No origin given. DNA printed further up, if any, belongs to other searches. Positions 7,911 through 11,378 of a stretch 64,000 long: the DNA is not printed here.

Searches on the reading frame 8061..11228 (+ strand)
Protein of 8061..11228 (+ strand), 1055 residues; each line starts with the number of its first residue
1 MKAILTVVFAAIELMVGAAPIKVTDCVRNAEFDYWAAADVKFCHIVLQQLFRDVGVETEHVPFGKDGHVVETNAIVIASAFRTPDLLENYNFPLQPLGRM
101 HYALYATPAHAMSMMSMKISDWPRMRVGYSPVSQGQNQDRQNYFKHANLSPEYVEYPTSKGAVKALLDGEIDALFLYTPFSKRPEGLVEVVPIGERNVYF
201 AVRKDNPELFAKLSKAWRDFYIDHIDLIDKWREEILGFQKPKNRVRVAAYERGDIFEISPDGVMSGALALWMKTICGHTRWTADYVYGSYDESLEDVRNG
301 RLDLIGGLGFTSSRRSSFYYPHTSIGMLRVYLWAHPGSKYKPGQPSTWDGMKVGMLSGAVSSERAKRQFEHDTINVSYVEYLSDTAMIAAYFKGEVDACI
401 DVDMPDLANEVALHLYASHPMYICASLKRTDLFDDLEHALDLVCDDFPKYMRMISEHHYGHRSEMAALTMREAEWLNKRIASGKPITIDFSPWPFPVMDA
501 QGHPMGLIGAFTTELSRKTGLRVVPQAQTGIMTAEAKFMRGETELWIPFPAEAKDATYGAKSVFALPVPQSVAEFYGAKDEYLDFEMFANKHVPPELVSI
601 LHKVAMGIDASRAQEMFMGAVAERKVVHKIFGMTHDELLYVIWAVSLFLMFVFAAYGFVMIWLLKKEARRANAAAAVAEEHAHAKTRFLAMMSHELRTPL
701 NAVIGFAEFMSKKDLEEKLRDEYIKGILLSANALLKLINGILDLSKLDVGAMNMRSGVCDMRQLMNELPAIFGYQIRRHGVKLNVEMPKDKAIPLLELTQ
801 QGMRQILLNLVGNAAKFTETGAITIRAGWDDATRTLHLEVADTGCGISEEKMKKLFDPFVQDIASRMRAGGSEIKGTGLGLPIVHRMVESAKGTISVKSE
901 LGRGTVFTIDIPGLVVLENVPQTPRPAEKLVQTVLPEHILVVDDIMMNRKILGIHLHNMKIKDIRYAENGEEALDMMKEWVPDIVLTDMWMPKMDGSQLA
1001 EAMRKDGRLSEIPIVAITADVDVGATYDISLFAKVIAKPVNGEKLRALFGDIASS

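Call 43: search_protein_families(library=pfam, proteins=[window:8061-11228:+], max_evalue=0.00001)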
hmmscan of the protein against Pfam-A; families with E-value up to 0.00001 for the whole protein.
window:8061-11228:+ (1055 aa): 3 families
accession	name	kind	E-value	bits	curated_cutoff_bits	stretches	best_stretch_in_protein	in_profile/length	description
PF02518.31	HATPase_c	-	2.4e-25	89.6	26.4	1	801-912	4-108/111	Histidine kinase-, DNA gyrase B-, and HSP90-like ATPase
PF00512.31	HisKA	-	1.7e-17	63.7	26.9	1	684-748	1-64/66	His Kinase A (phospho-acceptor) domain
PF00072.30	Response_reg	-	4.7e-17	62.6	30.2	1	939-1047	1-108/111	Response regulator receiver domain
